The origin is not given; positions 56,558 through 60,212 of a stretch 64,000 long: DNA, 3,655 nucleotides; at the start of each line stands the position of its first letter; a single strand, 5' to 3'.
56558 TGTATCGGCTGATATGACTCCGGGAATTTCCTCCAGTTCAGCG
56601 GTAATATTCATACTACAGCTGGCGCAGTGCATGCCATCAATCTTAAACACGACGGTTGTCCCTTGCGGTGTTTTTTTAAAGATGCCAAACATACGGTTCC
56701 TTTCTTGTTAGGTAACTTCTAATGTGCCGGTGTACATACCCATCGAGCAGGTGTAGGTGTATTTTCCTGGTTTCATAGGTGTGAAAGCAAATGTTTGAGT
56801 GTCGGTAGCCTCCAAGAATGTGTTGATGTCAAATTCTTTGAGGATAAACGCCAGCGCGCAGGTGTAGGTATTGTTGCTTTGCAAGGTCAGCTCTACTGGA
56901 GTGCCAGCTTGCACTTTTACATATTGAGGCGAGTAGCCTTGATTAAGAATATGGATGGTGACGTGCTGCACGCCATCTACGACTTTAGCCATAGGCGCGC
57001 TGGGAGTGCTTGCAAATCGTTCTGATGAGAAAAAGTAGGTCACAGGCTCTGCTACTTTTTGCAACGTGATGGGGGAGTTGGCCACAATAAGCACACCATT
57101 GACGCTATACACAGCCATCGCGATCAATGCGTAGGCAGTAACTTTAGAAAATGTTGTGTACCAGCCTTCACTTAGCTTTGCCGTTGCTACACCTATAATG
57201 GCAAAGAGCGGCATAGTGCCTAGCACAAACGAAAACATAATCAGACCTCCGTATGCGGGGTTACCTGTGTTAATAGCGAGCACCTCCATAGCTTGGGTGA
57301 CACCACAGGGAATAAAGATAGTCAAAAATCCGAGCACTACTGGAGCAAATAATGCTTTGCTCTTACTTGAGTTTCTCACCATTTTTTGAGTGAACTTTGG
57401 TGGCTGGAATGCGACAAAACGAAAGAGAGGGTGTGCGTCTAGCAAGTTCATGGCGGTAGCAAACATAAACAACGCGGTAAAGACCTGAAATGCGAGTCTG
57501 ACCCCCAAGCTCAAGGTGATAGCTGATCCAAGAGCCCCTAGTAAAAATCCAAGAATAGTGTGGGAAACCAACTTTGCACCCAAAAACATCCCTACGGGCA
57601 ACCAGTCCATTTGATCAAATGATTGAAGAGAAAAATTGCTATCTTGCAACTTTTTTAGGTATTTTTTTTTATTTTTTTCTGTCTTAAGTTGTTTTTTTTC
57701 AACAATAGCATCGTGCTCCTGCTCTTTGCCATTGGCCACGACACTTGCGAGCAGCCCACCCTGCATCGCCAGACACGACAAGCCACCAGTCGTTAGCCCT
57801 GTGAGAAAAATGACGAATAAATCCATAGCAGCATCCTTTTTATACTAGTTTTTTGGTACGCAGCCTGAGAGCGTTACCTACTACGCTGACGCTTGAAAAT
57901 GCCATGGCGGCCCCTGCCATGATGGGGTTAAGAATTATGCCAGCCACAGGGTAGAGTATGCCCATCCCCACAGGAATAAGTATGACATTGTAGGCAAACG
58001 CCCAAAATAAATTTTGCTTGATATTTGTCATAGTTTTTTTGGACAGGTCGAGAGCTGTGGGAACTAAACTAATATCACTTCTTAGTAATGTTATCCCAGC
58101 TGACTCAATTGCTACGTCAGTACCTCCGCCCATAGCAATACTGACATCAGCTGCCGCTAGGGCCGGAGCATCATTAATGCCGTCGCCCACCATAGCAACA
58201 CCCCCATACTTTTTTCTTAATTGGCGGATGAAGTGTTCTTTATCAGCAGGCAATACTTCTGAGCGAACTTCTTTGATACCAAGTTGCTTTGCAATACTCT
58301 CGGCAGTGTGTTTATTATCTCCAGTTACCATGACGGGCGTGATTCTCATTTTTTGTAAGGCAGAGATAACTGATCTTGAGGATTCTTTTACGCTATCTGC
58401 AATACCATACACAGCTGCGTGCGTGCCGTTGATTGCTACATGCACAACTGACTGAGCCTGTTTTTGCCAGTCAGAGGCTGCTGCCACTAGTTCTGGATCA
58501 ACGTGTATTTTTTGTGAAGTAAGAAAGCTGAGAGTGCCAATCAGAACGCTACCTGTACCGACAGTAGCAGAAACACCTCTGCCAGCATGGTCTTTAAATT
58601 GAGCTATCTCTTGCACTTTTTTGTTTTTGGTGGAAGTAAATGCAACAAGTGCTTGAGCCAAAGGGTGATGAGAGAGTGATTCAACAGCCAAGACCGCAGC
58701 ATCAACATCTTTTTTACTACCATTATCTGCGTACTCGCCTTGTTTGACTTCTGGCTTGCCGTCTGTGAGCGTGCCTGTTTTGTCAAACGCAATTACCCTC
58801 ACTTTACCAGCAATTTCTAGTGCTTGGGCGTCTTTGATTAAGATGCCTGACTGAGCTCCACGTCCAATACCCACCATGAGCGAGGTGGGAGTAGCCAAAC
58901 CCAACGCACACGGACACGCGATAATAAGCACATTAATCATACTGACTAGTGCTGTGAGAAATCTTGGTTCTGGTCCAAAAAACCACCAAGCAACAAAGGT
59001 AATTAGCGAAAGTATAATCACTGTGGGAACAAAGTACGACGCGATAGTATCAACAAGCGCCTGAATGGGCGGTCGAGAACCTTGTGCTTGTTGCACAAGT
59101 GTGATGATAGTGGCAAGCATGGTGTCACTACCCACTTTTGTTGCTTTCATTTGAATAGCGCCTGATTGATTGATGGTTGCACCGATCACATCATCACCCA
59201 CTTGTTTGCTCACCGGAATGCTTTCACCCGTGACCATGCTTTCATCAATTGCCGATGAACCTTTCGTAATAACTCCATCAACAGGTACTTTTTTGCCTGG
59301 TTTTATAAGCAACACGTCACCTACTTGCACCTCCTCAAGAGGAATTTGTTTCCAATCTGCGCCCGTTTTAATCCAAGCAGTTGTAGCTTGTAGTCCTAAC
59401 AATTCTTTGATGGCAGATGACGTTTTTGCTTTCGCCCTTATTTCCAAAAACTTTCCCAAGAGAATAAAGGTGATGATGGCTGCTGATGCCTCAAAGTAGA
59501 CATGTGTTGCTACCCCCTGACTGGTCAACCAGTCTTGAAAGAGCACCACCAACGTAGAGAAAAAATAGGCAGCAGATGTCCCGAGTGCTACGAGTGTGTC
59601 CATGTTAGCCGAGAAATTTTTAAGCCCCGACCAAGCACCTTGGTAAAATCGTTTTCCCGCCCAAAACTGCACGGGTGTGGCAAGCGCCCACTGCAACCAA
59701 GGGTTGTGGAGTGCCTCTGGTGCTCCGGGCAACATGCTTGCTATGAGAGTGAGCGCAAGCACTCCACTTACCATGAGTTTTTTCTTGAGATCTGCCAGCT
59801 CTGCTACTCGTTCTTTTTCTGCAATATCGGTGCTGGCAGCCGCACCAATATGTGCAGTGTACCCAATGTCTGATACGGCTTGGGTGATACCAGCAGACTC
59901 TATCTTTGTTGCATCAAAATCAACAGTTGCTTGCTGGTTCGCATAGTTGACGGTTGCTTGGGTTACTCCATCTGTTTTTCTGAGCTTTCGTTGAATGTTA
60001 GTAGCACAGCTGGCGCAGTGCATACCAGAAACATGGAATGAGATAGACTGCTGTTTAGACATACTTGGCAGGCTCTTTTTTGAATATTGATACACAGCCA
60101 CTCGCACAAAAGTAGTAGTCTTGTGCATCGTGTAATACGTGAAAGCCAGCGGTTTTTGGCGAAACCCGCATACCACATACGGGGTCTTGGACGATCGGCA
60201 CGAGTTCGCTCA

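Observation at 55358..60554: Copper-handling operon with unusual redox partners: ArsR-TRASH regulator, CopA, CcdA-cupredoxin fusion, CopZ, YedZ-like di-heme protein and cytochrome b5-domain protein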

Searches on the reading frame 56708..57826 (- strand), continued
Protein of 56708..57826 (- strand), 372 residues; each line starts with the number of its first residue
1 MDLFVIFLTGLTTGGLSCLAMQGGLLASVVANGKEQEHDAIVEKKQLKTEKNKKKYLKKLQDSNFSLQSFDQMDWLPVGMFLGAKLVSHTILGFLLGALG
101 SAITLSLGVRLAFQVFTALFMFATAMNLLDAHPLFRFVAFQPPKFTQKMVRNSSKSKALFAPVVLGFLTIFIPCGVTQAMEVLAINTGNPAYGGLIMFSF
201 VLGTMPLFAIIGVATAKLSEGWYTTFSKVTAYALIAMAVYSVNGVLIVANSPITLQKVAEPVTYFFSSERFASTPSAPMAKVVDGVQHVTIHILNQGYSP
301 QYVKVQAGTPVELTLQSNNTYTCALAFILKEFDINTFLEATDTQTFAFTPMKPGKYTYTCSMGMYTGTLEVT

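Call 70: get_annotated_region(hit=H5, flank=6000)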
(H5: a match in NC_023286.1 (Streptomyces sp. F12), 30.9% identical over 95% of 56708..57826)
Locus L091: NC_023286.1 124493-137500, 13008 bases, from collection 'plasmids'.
description: Streptomyces sp. F12 plasmid pFRL6, complete sequence
organism: Streptomyces sp. F12 (NCBI taxid 1436084)
taxonomy: Bacteria; Actinomycetota; Actinomycetes; Kitasatosporales; Streptomycetaceae; Streptomyces; Streptomyces sp. F12
host: -; source: -; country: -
typing (MOB-suite, as given by PLSDB): non-mobilizable; replicon rep_cluster_445
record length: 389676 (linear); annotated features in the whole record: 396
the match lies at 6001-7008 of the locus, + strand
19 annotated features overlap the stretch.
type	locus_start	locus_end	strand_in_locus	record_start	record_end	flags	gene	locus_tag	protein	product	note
CDS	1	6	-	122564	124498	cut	-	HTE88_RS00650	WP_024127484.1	copper resistance protein CopC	-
CDS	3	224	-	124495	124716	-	-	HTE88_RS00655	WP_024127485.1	hypothetical protein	-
CDS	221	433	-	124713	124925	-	-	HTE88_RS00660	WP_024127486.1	hypothetical protein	-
CDS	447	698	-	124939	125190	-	-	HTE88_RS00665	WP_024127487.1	glutaredoxin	-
CDS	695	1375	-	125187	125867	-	-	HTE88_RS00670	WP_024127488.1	peroxiredoxin family protein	-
CDS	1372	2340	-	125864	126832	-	-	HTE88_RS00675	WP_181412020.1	cytochrome c biogenesis protein CcdA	GO:0017004 - cytochrome complex assembly [Evidence IEA]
CDS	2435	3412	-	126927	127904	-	-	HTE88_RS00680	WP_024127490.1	M56 family metallopeptidase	-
CDS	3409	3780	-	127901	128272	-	-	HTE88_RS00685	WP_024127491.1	BlaI/MecI/CopY family transcriptional regulator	GO:0045892 - negative regulation of DNA-templated transcription [Evidence IEA]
CDS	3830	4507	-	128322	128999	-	-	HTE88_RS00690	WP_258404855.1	class I SAM-dependent methyltransferase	GO:0032259 - methylation [Evidence IEA]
CDS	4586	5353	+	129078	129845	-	-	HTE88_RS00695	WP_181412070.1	cytochrome c biogenesis protein CcdA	GO:0017004 - cytochrome complex assembly [Evidence IEA]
CDS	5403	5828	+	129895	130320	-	-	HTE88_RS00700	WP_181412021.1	hypothetical protein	-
CDS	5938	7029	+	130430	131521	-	-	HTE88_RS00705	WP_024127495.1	sulfite exporter TauE/SafE family protein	-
CDS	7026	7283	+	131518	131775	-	-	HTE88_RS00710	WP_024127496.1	cation transporter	-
CDS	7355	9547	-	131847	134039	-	-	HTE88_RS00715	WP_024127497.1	heavy metal translocating P-type ATPase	GO:0006812 - monoatomic cation transport [Evidence IEA]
CDS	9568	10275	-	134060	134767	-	-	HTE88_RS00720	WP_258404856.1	tRNA-dependent cyclodipeptide synthase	-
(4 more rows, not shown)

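Call 76: get_annotated_region(hit=H4, flank=6000)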
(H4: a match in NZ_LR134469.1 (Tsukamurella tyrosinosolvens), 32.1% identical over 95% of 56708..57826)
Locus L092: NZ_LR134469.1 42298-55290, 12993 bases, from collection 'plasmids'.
description: Tsukamurella tyrosinosolvens strain NCTC13231 plasmid 27, complete sequence
organism: Tsukamurella tyrosinosolvens (NCBI taxid 57704)
taxonomy: Bacteria; Actinomycetota; Actinomycetes; Mycobacteriales; Tsukamurellaceae; Tsukamurella; Tsukamurella tyrosinosolvens
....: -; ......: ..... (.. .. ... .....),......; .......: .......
typing (MOB-suite, as given by PLSDB): non-mobilizable
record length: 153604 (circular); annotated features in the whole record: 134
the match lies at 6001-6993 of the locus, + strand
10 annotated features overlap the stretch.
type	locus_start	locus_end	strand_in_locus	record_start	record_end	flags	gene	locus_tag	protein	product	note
CDS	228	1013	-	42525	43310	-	-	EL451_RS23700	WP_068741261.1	cytochrome c biogenesis CcdA family protein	-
CDS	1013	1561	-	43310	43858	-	-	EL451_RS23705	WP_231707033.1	TlpA disulfide reductase family protein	-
CDS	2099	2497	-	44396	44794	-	-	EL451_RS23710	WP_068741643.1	heavy metal-responsive transcriptional regulator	-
CDS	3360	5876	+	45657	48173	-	-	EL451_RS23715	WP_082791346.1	heavy metal translocating P-type ATPase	GO:0006812 - monoatomic cation transport [Evidence IEA]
CDS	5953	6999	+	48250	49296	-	-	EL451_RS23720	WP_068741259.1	sulfite exporter TauE/SafE family protein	-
CDS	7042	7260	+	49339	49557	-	-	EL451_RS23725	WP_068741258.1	heavy-metal-associated domain-containing protein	-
CDS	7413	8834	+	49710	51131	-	merA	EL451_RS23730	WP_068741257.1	mercury(II) reductase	-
CDS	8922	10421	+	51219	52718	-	-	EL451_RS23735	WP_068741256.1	multicopper oxidase family protein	-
CDS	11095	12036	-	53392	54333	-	-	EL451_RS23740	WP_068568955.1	helix-turn-helix domain-containing protein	GO:0006355 - regulation of DNA-templated transcription [Evidence IEA]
CDS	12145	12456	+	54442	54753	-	-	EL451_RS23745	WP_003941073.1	antibiotic biosynthesis monooxygenase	-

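Call 77: get_annotated_region(hit=H15, flank=5000)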
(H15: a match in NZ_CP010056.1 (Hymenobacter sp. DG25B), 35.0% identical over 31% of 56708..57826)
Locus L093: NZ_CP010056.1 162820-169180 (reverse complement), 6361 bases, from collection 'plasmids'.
description: Hymenobacter sp. DG25B plasmid unnamed, complete sequence
organism: Hymenobacter sp. DG25B (NCBI taxid 1385664)
taxonomy: Bacteria; Bacteroidota; Cytophagia; Cytophagales; Hymenobacteraceae; Hymenobacter; Hymenobacter sp. DG25B
host: -; source: single cell,soil; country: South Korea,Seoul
typing (MOB-suite, as given by PLSDB): non-mobilizable
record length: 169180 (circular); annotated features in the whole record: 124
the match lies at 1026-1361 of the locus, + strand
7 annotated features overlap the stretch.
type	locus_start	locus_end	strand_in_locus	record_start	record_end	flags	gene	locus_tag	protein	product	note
CDS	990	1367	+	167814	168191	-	-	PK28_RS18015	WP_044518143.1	cupredoxin domain-containing protein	-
CDS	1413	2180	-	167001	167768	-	-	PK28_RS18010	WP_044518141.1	hypothetical protein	-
CDS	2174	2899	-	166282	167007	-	-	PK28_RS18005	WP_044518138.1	ABC transporter ATP-binding protein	-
CDS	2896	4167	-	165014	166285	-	-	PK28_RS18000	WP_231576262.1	nitrous oxide reductase family maturation protein NosD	-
CDS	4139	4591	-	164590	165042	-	-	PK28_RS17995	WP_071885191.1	nitrous oxide reductase accessory protein NosL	-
CDS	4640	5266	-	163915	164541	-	-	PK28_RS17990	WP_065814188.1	hypothetical protein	-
CDS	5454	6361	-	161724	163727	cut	nosZ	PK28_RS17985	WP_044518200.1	Sec-dependent nitrous-oxide reductase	GO:0019333 - denitrification pathway [Evidence IEA]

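Call 78: get_annotated_region(hit=H16, flank=5000)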
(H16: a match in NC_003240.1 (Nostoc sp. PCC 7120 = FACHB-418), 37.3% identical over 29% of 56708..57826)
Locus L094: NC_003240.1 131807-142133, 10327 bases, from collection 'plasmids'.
description: Nostoc sp. PCC 7120 = FACHB-418 plasmid pCC7120beta, complete sequence
organism: Nostoc sp. PCC 7120 = FACHB-418 (NCBI taxid 103690)
taxonomy: Bacteria; Cyanobacteriota; Cyanophyceae; Nostocales; Nostocaceae; Nostoc; Nostoc sp. PCC 7120 = FACHB-418
host: -; source: -; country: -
typing (MOB-suite, as given by PLSDB): conjugative; replicon rep_cluster_1671; relaxase MOBP; mating-pair formation MPF_T
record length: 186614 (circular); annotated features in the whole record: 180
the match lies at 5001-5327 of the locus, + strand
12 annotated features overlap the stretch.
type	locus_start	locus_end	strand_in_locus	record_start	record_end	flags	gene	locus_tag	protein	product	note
CDS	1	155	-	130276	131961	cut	-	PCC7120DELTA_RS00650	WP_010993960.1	efflux RND transporter periplasmic adaptor subunit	GO:0006810 - transport [Evidence IEA]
CDS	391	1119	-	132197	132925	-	-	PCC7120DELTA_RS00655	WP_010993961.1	DUF305 domain-containing protein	-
CDS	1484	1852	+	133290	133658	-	-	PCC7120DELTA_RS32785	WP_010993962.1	four-helix bundle copper-binding protein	-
CDS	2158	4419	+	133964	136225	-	-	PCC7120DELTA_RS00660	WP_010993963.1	heavy metal translocating P-type ATPase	GO:0006812 - monoatomic cation transport [Evidence IEA]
CDS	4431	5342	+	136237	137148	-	-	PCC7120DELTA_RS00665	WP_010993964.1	cupredoxin domain-containing protein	-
CDS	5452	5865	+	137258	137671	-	-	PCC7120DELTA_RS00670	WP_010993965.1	heavy metal-responsive transcriptional regulator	-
CDS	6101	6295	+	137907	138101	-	-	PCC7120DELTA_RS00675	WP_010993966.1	heavy-metal-associated domain-containing protein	-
CDS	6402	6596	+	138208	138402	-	-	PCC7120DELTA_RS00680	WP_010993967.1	hypothetical protein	-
CDS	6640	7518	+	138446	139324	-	-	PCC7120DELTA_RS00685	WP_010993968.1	hypothetical protein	-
CDS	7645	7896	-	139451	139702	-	-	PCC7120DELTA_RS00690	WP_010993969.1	thioredoxin family protein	-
CDS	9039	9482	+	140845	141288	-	-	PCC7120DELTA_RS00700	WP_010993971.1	hypothetical protein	-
CDS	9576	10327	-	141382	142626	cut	-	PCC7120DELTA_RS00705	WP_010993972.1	ParM/StbA family protein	GO:0030541 - plasmid partitioning [Evidence IEA]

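Call 79: get_annotated_region(hit=H11, flank=5000)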
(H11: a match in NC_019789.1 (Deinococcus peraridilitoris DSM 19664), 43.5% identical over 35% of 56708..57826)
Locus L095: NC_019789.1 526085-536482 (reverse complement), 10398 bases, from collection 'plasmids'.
description: Deinococcus peraridilitoris DSM 19664 plasmid pDEIPE01, complete sequence
organism: Deinococcus peraridilitoris DSM 19664 (NCBI taxid 937777)
taxonomy: Bacteria; Deinococcota; Deinococci; Deinococcales; Deinococcaceae; Deinococcus; Deinococcus peraridilitoris; Deinococcus peraridilitoris DSM 19664
host: -; source: -; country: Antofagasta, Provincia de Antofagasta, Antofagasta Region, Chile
typing (MOB-suite, as given by PLSDB): mobilizable; relaxase MOBP,MOBP
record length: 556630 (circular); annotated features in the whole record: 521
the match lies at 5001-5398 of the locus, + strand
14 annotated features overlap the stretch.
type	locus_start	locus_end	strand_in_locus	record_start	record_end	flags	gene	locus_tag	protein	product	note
CDS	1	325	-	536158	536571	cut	-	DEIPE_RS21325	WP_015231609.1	MerR family DNA-binding protein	-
CDS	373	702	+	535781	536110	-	-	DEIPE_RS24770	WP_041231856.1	hypothetical protein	-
CDS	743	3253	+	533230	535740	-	-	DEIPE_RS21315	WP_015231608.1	heavy metal translocating P-type ATPase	GO:0006812 - monoatomic cation transport [Evidence IEA]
CDS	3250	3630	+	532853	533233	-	-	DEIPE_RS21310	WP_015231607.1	cupredoxin domain-containing protein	-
CDS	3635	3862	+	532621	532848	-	-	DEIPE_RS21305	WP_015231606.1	SHOCT domain-containing protein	-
CDS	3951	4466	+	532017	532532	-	-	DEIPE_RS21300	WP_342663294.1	TlpA disulfide reductase family protein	-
CDS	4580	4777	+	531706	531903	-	-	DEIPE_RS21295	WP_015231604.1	hypothetical protein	-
CDS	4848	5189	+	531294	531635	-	-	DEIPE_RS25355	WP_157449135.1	sulfite exporter TauE/SafE family protein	-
CDS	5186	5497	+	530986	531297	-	-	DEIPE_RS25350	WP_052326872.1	sulfite exporter TauE/SafE family protein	-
CDS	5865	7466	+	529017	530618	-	-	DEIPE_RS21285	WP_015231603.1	PQQ-dependent sugar dehydrogenase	-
CDS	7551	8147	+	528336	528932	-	-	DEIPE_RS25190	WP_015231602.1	SDR family NAD(P)-dependent oxidoreductase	-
CDS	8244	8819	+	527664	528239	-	-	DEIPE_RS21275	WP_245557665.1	DUF1684 domain-containing protein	-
CDS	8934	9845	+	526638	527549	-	-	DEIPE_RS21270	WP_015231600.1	ABC transporter substrate-binding protein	-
CDS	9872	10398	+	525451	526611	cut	-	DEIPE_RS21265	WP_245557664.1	ABC transporter permease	-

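Call 102: search_protein_families(library=pfam, proteins=[L015:3699-4241:+, L022:9834-10241:-, L094:4431-5342:+, L095:3250-3630:+, L002:8408-9184:+], max_evalue=0.001)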
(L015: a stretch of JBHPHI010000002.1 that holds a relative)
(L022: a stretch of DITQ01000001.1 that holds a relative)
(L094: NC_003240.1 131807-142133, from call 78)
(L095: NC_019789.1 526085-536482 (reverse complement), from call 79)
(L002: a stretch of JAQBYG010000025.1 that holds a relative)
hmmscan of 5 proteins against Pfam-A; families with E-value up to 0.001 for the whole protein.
L015:3699-4241:+ (180 aa): 1 family
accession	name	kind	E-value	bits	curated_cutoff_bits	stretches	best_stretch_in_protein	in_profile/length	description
PF01794.25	Ferric_reduct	-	9.1e-10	39.1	28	1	34-145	2-120/121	Ferric reductase like transmembrane component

L022:9834-10241:- (135 aa): 1 family
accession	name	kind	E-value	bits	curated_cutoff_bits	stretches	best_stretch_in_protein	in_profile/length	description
PF00173.33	Cyt-b5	-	4e-15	56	23.7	1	62-133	1-74/74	Cytochrome b5-like Heme/Steroid binding domain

L094:4431-5342:+ (303 aa): 2 families
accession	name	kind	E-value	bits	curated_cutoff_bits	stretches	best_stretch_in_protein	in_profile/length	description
PF13473.12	Cupredoxin_1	-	3.1e-41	140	27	2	69-171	5-102/104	Cupredoxin-like domain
PF07731.20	Cu-oxidase_2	-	0.00066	19.9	20.4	0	264-292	93-121/137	Multicopper oxidase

L095:3250-3630:+ (126 aa): 1 family
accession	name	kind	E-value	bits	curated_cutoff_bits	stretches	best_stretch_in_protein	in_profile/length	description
PF13473.12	Cupredoxin_1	-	4.1e-25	88.2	27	1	16-124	2-104/104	Cupredoxin-like domain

L002:8408-9184:+ (259 aa): 2 families
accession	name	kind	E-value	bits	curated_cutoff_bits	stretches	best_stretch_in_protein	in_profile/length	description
PF13462.12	Thioredoxin_4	-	1.1e-29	104.2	23.2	1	77-231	3-148/165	Thioredoxin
PF01323.26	DSBA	-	1.2e-17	64.8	25.6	1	90-253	1-188/191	DSBA-like thioredoxin domain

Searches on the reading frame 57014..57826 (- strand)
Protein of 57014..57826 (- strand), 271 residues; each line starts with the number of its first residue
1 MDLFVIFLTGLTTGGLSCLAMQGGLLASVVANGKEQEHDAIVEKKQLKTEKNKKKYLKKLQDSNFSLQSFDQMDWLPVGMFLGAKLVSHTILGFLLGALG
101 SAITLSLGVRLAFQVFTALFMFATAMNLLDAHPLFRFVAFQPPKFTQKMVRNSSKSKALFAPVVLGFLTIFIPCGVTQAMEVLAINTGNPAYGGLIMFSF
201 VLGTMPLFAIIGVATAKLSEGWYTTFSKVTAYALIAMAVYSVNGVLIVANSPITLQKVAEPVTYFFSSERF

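Call 53: search_protein_families(library=pfam, proteins=[window:57014-57826:-], max_evalue=10)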
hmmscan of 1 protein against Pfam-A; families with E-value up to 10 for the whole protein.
seq(271 aa): 1 family
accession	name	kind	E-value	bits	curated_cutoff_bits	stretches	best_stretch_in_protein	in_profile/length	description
PF13386.12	DsbD_2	-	3.9e-25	89.4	24.9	1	6-240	2-199/199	Cytochrome C biogenesis protein transmembrane region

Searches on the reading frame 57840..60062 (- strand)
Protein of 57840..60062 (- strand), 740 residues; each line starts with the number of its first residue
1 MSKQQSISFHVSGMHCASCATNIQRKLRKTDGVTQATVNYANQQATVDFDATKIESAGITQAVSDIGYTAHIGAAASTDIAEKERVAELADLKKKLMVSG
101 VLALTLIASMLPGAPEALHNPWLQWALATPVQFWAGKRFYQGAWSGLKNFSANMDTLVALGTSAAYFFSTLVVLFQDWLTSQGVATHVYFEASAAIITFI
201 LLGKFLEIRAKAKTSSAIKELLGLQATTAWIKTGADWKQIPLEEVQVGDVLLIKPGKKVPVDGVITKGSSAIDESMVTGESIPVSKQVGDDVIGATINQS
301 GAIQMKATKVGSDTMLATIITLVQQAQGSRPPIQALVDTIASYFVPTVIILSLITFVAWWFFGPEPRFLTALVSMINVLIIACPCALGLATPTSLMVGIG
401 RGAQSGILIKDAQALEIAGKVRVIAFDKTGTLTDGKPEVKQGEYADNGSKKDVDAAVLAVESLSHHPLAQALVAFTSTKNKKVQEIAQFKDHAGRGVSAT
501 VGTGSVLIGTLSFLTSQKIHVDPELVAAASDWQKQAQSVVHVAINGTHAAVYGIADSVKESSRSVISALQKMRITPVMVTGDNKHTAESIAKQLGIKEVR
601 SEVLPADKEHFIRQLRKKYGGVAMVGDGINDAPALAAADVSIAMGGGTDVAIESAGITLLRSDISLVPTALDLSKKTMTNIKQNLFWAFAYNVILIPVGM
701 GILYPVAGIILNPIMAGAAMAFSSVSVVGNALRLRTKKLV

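Call 3: search_protein_families(library=pfam, proteins=[window:57840-60062:-], max_evalue=0.01)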
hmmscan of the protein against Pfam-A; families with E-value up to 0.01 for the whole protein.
window:57840-60062:- (740 aa): 4 families
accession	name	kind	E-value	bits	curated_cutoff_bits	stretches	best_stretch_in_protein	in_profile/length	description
PF00122.25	E1-E2_ATPase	-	6.2e-58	195.7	28.1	1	224-404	2-180/181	E1-E2 ATPase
PF00702.32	Hydrolase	-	1e-33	117.8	26.4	1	421-639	1-191/191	haloacid dehalogenase-like hydrolase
PF00403.32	HMA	-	2.3e-16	60.4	24.8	1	9-69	2-62/62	Heavy-metal-associated domain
PF08282.18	Hydrolase_3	-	0.00016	22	20.9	1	615-656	195-240/255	haloacid dehalogenase-like hydrolase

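Call 4: search_protein_families(library=ncbifam, proteins=[window:57840-60062:-], max_evalue=0.01)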
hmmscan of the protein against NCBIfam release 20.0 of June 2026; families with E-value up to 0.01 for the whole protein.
window:57840-60062:- (740 aa): 35 families (the best 25 are shown)
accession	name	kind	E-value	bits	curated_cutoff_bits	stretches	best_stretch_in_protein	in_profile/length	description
NF007952.0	PRK10671.1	equivalog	7.6e-199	662.8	1316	1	3-734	101-831/838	copper-exporting P-type ATPase CopA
TIGR01525.1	ATPase-IB_hvy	subfamily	3.3e-188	627.1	346.25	1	154-734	1-560/560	heavy metal translocating P-type ATPase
TIGR01511.1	ATPase-IB1_Cu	subfamily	2.8e-179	597.5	397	1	135-735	1-542/542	copper-translocating P-type ATPase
TIGR01512.1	ATPase-IB2_Cd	subfamily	2.2e-120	402.7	313.5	2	189-483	17-290/494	cadmium family heavy metal-translocating P-type ATPase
NF008262.1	PRK11033.1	equivalog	3.3e-114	382.9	1005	2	193-736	198-729/731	zinc/cadmium/mercury/lead-transporting ATPase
NF033775.1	P_type_ZntA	exception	7.8e-98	328.6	1240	2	193-738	203-732/732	Zn(II)/Cd(II)/Pb(II) translocating P-type ATPase ZntA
TIGR01494.1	ATPase_P-type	subfamily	4.2e-93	312.4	62.3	1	196-703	2-464/478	HAD-IC family P-type ATPase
TIGR01647.1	ATPase-IIIA_H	equivalog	5.4e-51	173.7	615.5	2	192-598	57-483/755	plasma-membrane proton-efflux P-type ATPase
TIGR01497.1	kdpB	equivalog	2.3e-49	168.1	527.9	1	167-673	43-562/675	potassium-transporting ATPase subunit KdpB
TIGR01517.1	ATPase-IIB_Ca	equivalog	9.1e-44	149.8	507.05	3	236-466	165-404/882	calcium-translocating P-type ATPase, PMCA-type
NF010609.0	PRK14010.1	equivalog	8.3e-41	139.9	1323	1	177-663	53-547/673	K(+)-transporting ATPase subunit B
TIGR01657.1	P-ATPase-V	hypoth_equivalog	1.7e-37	128.5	618.25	4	189-287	192-291/1055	ATP13A2 family polyamine export P-type ATPase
TIGR01522.1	ATPase-IIA2_Ca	equivalog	1.2e-30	106.1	798.3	3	604-686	572-655/854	calcium-transporting P-type ATPase, PMR1-type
TIGR01116.1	ATPase-IIA1_Ca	equivalog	4.5e-28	97.8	703.4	2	545-688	454-612/799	calcium-translocating P-type ATPase, SERCA-type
TIGR01106.1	ATPase-IIC_X-K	subfamily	8.7e-24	83.4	946.1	2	199-439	114-362/997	Na,H/K antiporter P-type ATPase subunit alpha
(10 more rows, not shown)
